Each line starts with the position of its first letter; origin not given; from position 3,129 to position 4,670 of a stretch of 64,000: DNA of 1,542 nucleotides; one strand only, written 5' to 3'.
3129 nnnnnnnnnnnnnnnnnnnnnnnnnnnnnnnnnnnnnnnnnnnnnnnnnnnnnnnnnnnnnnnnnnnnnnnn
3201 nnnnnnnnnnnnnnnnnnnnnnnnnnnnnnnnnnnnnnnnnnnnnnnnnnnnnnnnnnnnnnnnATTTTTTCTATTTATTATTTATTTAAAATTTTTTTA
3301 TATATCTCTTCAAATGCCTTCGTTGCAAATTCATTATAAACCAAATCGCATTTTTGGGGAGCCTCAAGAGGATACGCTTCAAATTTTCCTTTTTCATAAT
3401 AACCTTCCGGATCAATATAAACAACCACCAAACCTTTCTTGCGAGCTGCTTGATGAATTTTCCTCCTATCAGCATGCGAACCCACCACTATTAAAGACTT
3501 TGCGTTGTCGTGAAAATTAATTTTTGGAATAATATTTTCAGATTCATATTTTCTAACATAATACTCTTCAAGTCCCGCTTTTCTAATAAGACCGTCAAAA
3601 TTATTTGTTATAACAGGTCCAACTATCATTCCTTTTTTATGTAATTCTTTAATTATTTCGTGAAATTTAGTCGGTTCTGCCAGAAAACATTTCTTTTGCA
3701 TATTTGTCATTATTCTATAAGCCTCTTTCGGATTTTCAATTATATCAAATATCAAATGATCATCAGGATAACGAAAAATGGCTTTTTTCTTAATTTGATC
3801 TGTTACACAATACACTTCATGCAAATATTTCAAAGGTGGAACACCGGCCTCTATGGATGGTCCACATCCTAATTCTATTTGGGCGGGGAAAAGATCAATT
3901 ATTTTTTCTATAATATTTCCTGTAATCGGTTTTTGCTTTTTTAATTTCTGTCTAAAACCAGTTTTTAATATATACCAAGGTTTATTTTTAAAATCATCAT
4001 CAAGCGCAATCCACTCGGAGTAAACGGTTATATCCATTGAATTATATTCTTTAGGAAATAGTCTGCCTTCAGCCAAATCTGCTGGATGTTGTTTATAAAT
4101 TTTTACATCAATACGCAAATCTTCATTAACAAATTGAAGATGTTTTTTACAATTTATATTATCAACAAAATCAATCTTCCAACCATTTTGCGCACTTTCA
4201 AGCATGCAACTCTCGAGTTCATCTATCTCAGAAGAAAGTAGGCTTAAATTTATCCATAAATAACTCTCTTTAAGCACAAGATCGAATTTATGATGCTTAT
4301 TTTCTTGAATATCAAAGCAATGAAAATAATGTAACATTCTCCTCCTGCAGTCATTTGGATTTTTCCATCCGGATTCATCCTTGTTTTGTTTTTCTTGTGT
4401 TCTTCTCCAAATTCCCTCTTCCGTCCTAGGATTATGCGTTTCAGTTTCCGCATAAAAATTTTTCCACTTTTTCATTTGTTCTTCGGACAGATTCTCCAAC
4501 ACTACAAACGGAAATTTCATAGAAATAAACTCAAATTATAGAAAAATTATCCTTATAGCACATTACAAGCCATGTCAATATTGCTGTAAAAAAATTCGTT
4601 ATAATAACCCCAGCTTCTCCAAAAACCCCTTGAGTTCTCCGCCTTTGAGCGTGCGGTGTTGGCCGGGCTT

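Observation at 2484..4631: Two-gene SIR2-like / Nudix-like module flanked by 26-bp direct repeats at the 3' end of a pseudouridine synthase gene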

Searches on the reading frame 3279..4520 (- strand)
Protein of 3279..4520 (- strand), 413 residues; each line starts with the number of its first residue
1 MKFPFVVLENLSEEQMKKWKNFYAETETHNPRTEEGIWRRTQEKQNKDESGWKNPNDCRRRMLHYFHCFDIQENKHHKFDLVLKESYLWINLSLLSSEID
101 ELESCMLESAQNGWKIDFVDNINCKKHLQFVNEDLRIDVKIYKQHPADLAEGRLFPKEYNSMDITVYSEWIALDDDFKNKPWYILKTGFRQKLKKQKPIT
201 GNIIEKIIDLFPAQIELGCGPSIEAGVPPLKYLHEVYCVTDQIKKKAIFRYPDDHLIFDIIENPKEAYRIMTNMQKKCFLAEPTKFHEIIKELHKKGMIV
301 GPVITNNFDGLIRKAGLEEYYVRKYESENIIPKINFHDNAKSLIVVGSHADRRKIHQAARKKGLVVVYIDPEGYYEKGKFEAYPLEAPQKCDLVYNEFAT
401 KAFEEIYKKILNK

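Call 3: search_protein_families(library=pfam, proteins=[window:3279-4520:-], max_evalue=0.1)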
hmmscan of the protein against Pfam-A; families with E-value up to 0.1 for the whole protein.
window:3279-4520:- (413 aa): 1 family
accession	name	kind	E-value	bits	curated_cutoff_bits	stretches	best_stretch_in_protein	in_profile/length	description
PF02146.23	SIR2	-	8.2e-08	32.8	24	1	218-318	1-96/180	Sir2 family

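Call 5: search_protein_families(library=padloc, proteins=[window:3279-4520:-], max_evalue=1)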
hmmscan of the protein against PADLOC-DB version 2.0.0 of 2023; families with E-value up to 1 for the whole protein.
window:3279-4520:- (413 aa): 2 families
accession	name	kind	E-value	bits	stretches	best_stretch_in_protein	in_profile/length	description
PDLC05061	PDC-S65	-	0.014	12.7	1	281-315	121-154/592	-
PDLC05060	PDC-S65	-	0.027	11.3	1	280-315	28-62/503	-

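Call 6: search_protein_families(library=ncbifam, proteins=[window:3279-4520:-], max_evalue=1)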
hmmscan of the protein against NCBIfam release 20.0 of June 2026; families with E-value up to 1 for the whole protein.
window:3279-4520:- (413 aa): 7 families
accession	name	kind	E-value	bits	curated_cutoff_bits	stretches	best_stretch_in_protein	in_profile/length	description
NF040867.1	prot_deacyl_CobB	equivalog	1.9e-07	30.6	320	1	260-318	51-108/242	NAD-dependent protein deacetylase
NF010736.0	PRK14138.1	equivalog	1.9e-06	27.3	395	1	257-318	45-108/244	NAD-dependent deacetylase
NF001753.0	PRK00481.1-3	subfamily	2.9e-06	26.4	243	1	262-318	56-111/252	NAD-dependent protein deacylase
NF001754.0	PRK00481.1-4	equivalog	0.0071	15.5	252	1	218-318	23-116/244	NAD-dependent protein deacylase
NF004142.0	PRK05618.4-5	equivalog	0.017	14.9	373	1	164-204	23-62/200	50S ribosomal protein L25/general stress protein Ctc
NF001752.0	PRK00481.1-1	equivalog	0.025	14.1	221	1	252-318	51-116/242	NAD-dependent protein deacylase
NF003738.0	PRK05333.1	equivalog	0.15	10.9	305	1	278-318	85-124/295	NAD-dependent protein deacetylase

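Call 9: find_homologous_proteins(query=window:3279-4520:-)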
Query window:3279-4520:- (413 aa): 402 proteins with E <= 0.001 among 2471 candidates; the best 120 are listed.
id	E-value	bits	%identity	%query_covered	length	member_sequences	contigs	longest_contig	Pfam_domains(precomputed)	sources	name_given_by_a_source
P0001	1.5e-283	958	100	100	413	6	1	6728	PF02146.24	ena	-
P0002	2.7e-157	542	59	99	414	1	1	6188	-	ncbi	-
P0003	2.9e-140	486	55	99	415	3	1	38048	-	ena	-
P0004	6.7e-118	413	48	99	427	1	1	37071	-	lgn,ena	-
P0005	2.2e-117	411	48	99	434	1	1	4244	PF02146.24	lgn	-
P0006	4.6e-115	403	55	78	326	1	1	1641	PF02146.24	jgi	jgi:hypothetical protein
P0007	2.6e-111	391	44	99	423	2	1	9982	-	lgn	-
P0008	6.0e-111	390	43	100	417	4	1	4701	-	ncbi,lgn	ncbi:UNVERIFIED_ORG: hypothetical protein BDK47_1744 [Anoxybacillus amylolyticus]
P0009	1.1e-108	382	46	99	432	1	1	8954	PF02146.24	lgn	-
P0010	2.0e-107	378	46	100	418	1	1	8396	-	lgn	-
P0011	6.9e-107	376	45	99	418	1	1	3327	-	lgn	-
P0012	7.9e-107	376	46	98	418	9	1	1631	-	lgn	-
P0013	1.1e-104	369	45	98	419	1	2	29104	-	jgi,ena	-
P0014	5.4e-104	367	45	98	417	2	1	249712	-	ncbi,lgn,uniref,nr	ncbi:hypothetical protein [Bacillus infantis]|uniref:hypothetical protein n=1 Tax=Bacillus infantis 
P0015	3.1e-103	364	43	100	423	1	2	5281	-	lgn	-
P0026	2.7e-96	341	42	97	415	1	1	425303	PF02146.24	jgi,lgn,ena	-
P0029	3.5e-95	338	45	91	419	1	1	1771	PF02146.24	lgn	-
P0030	5.4e-95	337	42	97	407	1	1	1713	PF02146.24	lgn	-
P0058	2.3e-87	312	38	95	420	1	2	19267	PF02146.24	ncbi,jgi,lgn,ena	-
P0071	2.5e-85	305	38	99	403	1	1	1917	PF02146.24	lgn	-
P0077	7.7e-84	300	38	98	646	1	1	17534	-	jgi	jgi:hypothetical protein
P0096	6.7e-81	291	38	98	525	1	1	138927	PF00293.35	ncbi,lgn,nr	ncbi:MAG: NUDIX domain-containing protein [bacterium]|nr:NUDIX domain-containing protein [bacterium]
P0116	1.3e-76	277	36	98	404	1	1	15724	PF02146.24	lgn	-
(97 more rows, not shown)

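Call 12: find_encoding_contigs(protein=P0003, flank=8000, max_places=3)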
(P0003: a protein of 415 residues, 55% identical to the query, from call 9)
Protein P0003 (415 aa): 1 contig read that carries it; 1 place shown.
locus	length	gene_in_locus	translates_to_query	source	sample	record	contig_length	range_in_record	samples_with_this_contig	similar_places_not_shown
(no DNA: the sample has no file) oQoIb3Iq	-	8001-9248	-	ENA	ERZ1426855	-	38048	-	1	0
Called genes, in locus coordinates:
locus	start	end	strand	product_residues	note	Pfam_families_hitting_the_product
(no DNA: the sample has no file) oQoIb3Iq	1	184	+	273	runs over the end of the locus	PF03437:BtpA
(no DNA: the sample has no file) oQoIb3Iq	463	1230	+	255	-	-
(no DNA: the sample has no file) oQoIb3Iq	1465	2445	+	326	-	-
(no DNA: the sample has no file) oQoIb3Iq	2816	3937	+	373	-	PF02675:AdoMet_dc, PF17284:Spermine_synt_N, PF05175:MTS, PF01564:Spermine_synth, PF13847:Methyltransf_31 (weak)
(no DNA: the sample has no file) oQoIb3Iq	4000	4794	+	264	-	PF17284:Spermine_synt_N, PF01564:Spermine_synth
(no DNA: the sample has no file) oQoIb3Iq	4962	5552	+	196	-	-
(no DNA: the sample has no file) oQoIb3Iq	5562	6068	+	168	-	-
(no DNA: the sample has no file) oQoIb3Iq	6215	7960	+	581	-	PF00512:HisKA, PF02518:HATPase_c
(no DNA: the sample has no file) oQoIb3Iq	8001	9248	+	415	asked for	-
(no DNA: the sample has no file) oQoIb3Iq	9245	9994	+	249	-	-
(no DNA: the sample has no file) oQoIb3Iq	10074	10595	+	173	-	PF13302:Acetyltransf_3, PF13420:Acetyltransf_4, PF00583:Acetyltransf_1, PF13523:Acetyltransf_8 (weak)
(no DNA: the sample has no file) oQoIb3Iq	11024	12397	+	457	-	PF04055:Radical_SAM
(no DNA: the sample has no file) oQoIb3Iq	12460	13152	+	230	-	-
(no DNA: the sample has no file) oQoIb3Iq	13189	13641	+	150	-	PF11969:DcpS_C (weak), PF01230:HIT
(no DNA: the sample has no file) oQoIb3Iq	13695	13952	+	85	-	-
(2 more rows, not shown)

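Call 13: find_encoding_contigs(protein=P0014, flank=8000, max_places=3)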
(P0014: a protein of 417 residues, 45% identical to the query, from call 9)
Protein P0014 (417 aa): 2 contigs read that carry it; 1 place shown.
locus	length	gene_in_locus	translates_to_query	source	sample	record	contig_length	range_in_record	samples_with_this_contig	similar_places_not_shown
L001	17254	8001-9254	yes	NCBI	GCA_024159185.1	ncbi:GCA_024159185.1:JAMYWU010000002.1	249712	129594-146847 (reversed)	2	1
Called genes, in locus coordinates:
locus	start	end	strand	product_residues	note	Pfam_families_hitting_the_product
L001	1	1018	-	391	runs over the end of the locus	PF01966:HD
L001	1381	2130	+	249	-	-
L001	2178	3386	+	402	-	PF14397:ATPgrasp_ST (weak), PF02222:ATP-grasp (faint), PF08443:RimK (weak)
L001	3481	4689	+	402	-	PF01071:GARS_A (faint), PF02655:ATP-grasp_3, PF13535:ATP-grasp_4, PF18603:LAL_C2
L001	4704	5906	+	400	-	PF01071:GARS_A, PF02222:ATP-grasp, PF02655:ATP-grasp_3, PF02786:CPSase_L_D2, PF07478:Dala_Dala_lig_C (weak), PF13535:ATP-grasp_4, PF18603:LAL_C2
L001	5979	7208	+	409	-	PF05977:MFS_3 (weak), PF07690:MFS_1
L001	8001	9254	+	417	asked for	-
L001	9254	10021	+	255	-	-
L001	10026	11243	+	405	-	PF02655:ATP-grasp_3, PF13535:ATP-grasp_4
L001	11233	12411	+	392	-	-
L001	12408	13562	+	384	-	PF02655:ATP-grasp_3, PF14398:ATPgrasp_YheCD (faint), PF15632:ATPgrasp_Ter (weak)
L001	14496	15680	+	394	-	PF04055:Radical_SAM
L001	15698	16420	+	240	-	PF08889:WbqC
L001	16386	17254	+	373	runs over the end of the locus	PF00155:Aminotran_1_2 (weak), PF01041:DegT_DnrJ_EryC1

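Call 14: find_encoding_contigs(protein=P0096, flank=8000, max_places=3)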
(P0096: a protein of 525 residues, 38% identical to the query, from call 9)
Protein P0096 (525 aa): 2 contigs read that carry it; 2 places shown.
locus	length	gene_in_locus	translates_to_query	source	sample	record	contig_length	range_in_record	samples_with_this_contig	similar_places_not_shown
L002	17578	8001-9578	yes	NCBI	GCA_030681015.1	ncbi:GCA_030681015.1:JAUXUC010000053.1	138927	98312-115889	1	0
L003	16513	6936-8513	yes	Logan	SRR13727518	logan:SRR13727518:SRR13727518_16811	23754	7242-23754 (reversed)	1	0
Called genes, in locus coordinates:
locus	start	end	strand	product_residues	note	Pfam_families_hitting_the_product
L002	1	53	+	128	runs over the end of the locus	PF13473:Cupredoxin_1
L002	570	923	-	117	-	PF01050:MannoseP_isomer, PF07883:Cupin_2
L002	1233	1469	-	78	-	-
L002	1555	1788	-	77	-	-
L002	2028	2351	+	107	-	-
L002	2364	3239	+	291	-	PF03462:PCRF, PF00472:RF-1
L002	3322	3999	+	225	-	PF02463:SMC_N (weak), PF00005:ABC_tran, PF13304:AAA_21 (faint)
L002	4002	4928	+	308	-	PF18075:FtsX_ECD, PF02687:FtsX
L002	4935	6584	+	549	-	PF06418:CTP_synth_N, PF00117:GATase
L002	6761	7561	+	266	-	-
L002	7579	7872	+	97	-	-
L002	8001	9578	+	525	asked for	PF00293:NUDIX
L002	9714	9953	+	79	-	PF01541:GIY-YIG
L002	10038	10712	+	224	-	-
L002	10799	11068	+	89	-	-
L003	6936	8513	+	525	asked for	PF00293:NUDIX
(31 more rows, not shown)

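Call 17: find_related_loci(query=A2, collection=genome_contigs, flank=10000)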
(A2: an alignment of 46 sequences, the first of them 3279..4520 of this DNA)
Query A2 (413 aa) in genome_contigs; peptide patterns used: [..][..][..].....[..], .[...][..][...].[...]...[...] (x = any residue, [..] = any of these).
220 stretches matched a pattern; 197 encode a relative of the query (tblastn E <= 1e-3); the best 80 are kept; 80 distinct loci.
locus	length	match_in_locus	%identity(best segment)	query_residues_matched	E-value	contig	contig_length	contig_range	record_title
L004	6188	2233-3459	59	1-410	4e-162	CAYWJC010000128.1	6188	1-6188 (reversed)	MAG TPA_asm: uncultured Candidatus Peribacteria bacterium isolate binchicken_co169_98 genome assembly, contig: k99_22615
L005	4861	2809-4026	55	1-407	5e-146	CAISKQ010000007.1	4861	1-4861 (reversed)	uncultured bacterium isolate LJ_bin-4100 genome assembly, contig: bin-4100:07/67, whole genome shotgun sequence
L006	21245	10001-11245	44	1-413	2e-116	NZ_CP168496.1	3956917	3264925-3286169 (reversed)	Psychrobacillus sp. L4 chromosome, complete genome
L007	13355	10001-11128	46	33-406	1e-108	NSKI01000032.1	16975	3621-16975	Inordinaticella fortuita strain 4B NODE_33_length_16975_cov_187.187, whole genome shotgun sequence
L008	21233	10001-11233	42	1-413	4e-105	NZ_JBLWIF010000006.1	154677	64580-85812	Tepidibacillus sp. LV47 NODE_6_length_154677_cov_226.228868, whole genome shotgun sequence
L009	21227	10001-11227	43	1-410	2e-103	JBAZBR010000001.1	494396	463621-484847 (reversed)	MAG: Patescibacteria group bacterium isolate SO_2017_GW1_117 NODE_115_length_494396_cov_1.400511_OW334_2017, whole genom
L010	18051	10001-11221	43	1-413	1e-97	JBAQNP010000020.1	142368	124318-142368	MAG: Candidatus Moraniibacteriota bacterium isolate MFD12002_ilm_asm_bin49 k127_62493, whole genome shotgun sequence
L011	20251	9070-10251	42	7-400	1e-94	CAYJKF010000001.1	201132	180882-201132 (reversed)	MAG TPA_asm: uncultured Candidatus Saccharibacteria bacterium isolate ERP124720_co1_172 genome assembly, contig: NODE_75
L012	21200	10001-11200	39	1-401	4e-94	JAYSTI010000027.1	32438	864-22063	MAG: Candidatus Lloydbacteria bacterium isolate GFS_12411 GFS_12411_26, whole genome shotgun sequence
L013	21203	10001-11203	38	1-406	4e-91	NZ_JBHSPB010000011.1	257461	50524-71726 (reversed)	Streptomyces gamaensis strain CGMCC 4.7304 spades_K_17_127_11, whole genome shotgun sequence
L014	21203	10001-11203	37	1-406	1e-90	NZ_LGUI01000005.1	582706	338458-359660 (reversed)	Streptomyces eurocidicus strain ATCC 27428 Seur_scaffold13, whole genome shotgun sequence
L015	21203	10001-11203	37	1-406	1e-90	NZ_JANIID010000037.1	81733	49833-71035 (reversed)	Streptomyces telluris strain AA8 37, whole genome shotgun sequence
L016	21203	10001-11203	37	1-406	1e-89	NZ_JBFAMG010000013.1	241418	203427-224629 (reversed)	Streptomyces sp. NPDC049916 NPDC049916_32_G6.ctg-0013, whole genome shotgun sequence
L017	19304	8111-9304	37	1-406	8e-90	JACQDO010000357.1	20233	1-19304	MAG: Hyphomicrobiales bacterium isolate NC_groundwater_996_Pr1_S-0.65um_64_10 Montesol18_Sp65_coassembly_scaffold_112890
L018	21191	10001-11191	39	1-406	2e-89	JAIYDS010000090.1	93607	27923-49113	MAG: Acetobacteraceae bacterium isolate H1_MAG_00044 pond_H1_MAG_00044_000000000009, whole genome shotgun sequence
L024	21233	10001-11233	37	1-413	3e-87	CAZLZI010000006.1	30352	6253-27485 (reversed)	MAG TPA_asm: uncultured Candidatus Saccharibacteria bacterium isolate binchicken_co105_118 genome assembly, contig: NODE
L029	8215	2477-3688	39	1-410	1e-85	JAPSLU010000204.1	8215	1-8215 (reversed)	MAG: Bacillus sp. (in: firmicutes) isolate RH59_bin.048 NODE_5717_length_8215_cov_2.464886, whole genome shotgun sequenc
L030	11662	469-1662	37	1-411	6e-85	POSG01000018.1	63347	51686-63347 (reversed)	MAG: Geobacter sp. isolate GAC1 CM3_1000582, whole genome shotgun sequence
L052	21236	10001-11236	36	1-412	1e-82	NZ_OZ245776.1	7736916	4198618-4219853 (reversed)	MAG: Larkinella sp. isolate 42b54329-fa9f-4af4-8b8f-8d4d598680f9 chromosome 1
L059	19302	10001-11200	37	3-409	2e-83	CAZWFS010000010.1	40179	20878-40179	MAG TPA_asm: uncultured Candidatus Saccharibacteria bacterium isolate binchicken_co174_48 genome assembly, contig: NODE_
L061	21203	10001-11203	37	1-406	7e-82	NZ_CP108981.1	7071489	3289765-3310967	Streptomyces sp. NBC_00727 chromosome, complete genome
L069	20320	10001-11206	41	1-408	4e-81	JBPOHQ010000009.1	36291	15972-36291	MAG: Candidatus Nomurabacteria bacterium isolate MAG_121 c_000000368222, whole genome shotgun sequence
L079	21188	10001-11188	37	1-408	1e-80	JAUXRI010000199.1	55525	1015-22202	MAG: Myxococcales bacterium isolate C12_maxbin.062_sub C12_k141_689731, whole genome shotgun sequence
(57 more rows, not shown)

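Call 22: search_protein_families(library=pfam, proteins=[L061:5979-7442:+, L061:7757-9211:+, L061:9139-9609:+, L061:11341-12663:+, L018:9012-10004:+, L018:11949-12995:+, L018:12983-14038:+, L018:14029-15219:+, L018:15206-16132:+, L018:16093-16809:+], max_evalue=0.001)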
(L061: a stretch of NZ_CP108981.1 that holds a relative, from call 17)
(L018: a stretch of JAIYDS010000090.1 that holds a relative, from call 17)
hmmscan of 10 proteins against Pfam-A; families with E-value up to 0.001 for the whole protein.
L061:5979-7442:+ (487 aa): 2 families
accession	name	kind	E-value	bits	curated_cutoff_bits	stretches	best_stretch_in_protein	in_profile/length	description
PF13560.12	HTH_31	-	4.6e-07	30.5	27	1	85-140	1-56/64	Helix-turn-helix domain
PF01381.28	HTH_3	-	6.2e-07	29.8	23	1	90-123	1-34/55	Helix-turn-helix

L061:7757-9211:+ (484 aa): 0 families

L061:9139-9609:+ (156 aa): 0 families

L061:11341-12663:+ (440 aa): 6 families
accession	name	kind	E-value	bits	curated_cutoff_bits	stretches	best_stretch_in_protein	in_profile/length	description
PF03721.20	UDPG_MGDP_dh_N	-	7.7e-60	202.1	27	1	1-185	1-187/187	UDP-glucose/GDP-mannose dehydrogenase family, NAD binding domain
PF00984.24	UDPG_MGDP_dh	-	5e-29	100.7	25.4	1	203-296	2-93/94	UDP-glucose/GDP-mannose dehydrogenase family, central domain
PF03720.21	UDPG_MGDP_dh_C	-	1.2e-28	99.9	30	1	321-420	2-102/103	UDP-glucose/GDP-mannose dehydrogenase family, UDP binding domain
PF03446.21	NAD_binding_2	-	3.9e-06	27.4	21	1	3-135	2-107/161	NAD binding domain of 6-phosphogluconate dehydrogenase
PF03807.23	F420_oxidored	-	1.6e-05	25.9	21.6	0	2-84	1-67/94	NADP oxidoreductase coenzyme F420-dependent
PF02737.24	3HCDH_N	-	0.00061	20.2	22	0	3-78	2-80/180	3-hydroxyacyl-CoA dehydrogenase, NAD binding domain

L018:9012-10004:+ (330 aa): 9 families
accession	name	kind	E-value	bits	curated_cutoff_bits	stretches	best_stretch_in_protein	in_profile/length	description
PF13649.12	Methyltransf_25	-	1.5e-13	51.7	27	1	131-221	1-97/97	Methyltransferase domain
PF13847.12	Methyltransf_31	-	1.6e-13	51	27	1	126-229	2-113/145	Methyltransferase domain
PF13489.12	Methyltransf_23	-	1.4e-12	48.1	27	1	111-236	5-128/164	Methyltransferase domain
PF08241.18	Methyltransf_11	-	1.2e-11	45.6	21.2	1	132-224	1-94/95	Methyltransferase domain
PF08242.18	Methyltransf_12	-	7.7e-10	39.8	30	1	132-223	1-98/98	Methyltransferase domain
PF07021.18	MetW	-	8.6e-05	22.7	21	1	123-194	9-81/193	Methionine biosynthesis protein MetW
PF05175.20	MTS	-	0.00022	21.4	23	1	118-170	23-76/170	Methyltransferase small domain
PF13679.12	Methyltransf_32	-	0.00036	21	27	1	116-183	10-87/143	Methyltransferase domain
PF02353.26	CMAS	-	0.00086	19.1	27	0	105-160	39-96/273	Mycolic acid cyclopropane synthetase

L018:11949-12995:+ (348 aa): 0 families

L018:12983-14038:+ (351 aa): 3 families
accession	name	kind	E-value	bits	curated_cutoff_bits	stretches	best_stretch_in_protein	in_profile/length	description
PF00483.29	NTP_transferase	-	5.7e-30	105.1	21.2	1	33-257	2-240/245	Nucleotidyl transferase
PF12804.13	NTP_transf_3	-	4.2e-08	34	27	1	33-160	1-120/160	MobA-like NTP transferase domain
PF25084.1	LbH_EIF2B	-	0.00053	20.4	54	1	295-349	20-74/105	EIF2B subunit epsilon LbH domain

L018:14029-15219:+ (396 aa): 6 families
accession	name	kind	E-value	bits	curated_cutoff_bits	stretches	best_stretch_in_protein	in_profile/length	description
PF00534.26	Glycos_transf_1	-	1.3e-32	113.1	26.4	1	195-364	6-171/172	Glycosyl transferases group 1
PF13692.12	Glyco_trans_1_4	-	6.9e-24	85.2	27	1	206-351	3-142/142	Glycosyl transferases group 1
PF13439.12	Glyco_transf_4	-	6.3e-17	62.6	28.5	1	17-182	1-169/170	Glycosyltransferase Family 4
PF13579.12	Glyco_trans_4_4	-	3.4e-14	53.9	29.7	1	18-172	1-150/158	Glycosyl transferase 4-like domain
PF13524.12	Glyco_trans_1_2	-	5.5e-10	39.8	25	1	235-374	14-137/144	Glycosyl transferase-like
PF20706.3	GT4-conflict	-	0.00054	19.5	26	0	203-309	196-305/385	Family 4 Glycosyltransferase in conflict systems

L018:15206-16132:+ (308 aa): 1 family
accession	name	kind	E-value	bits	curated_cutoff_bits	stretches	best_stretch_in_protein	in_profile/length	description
PF01063.24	Aminotran_4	-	1.1e-38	133.8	28.5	1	34-263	2-222/223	Amino-transferase class IV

L018:16093-16809:+ (238 aa): 3 families
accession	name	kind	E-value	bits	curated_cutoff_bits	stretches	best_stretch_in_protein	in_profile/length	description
PF00702.32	Hydrolase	-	9.8e-14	52.6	26.4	1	110-197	95-186/191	haloacid dehalogenase-like hydrolase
PF13419.12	HAD_2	-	1.3e-07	32.4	23.8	1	114-202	82-172/178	Haloacid dehalogenase-like hydrolase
PF13242.12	Hydrolase_like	-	4.5e-05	23.7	22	1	165-205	3-45/75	HAD-hyrolase-like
